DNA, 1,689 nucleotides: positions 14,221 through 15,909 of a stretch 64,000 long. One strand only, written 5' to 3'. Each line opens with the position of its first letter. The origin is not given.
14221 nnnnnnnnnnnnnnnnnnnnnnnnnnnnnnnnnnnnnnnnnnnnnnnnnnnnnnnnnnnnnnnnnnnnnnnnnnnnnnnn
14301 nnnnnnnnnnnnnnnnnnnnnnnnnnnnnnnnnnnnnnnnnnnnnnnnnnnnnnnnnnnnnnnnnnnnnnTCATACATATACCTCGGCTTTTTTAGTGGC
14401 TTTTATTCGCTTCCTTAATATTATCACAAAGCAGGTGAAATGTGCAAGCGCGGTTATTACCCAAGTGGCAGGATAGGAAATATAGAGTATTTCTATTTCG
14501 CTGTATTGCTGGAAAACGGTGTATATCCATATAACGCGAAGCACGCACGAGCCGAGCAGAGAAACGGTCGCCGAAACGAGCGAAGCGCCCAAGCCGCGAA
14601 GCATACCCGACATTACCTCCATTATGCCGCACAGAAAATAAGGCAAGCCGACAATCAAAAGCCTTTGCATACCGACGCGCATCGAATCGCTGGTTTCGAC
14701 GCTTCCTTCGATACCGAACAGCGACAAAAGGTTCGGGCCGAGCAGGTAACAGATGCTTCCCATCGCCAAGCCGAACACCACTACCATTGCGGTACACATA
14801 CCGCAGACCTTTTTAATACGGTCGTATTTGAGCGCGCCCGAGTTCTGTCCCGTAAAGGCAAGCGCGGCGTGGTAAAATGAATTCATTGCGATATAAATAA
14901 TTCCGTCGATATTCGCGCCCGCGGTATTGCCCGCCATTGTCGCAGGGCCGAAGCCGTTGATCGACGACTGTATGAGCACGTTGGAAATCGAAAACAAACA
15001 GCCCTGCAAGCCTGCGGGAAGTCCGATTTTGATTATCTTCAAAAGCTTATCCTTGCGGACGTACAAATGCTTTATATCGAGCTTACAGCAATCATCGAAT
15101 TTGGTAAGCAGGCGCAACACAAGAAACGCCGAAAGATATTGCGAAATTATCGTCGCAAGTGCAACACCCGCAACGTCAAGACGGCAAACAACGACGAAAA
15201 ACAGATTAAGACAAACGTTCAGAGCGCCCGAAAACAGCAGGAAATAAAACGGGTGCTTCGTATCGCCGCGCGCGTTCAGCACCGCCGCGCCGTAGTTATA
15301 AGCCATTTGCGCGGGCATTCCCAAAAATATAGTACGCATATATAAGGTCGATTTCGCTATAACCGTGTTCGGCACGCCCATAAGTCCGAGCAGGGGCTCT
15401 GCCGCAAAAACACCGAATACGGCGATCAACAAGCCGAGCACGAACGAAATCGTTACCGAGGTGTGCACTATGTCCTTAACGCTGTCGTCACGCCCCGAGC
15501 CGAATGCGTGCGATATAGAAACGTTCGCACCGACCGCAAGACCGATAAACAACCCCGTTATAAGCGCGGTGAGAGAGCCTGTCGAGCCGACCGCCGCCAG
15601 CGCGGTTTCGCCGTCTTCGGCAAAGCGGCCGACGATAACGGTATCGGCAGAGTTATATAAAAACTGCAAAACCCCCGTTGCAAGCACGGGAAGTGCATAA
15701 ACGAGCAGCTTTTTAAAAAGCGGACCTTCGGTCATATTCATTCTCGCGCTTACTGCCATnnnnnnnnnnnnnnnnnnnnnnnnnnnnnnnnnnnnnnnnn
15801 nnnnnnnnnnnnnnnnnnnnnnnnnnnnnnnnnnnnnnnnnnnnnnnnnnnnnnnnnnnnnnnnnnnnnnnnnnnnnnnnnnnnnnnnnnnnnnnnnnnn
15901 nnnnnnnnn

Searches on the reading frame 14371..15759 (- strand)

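Call 105: search_protein_families(library=pfam, proteins=[window:14371-15759:-], max_evalue=0.00001)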
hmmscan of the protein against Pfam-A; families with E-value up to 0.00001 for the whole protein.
window:14371-15759:- (462 aa): 1 family
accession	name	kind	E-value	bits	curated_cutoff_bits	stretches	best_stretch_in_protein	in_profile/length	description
PF01554.23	MatE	-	4.1e-45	153.8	24.9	2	24-185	1-159/161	MatE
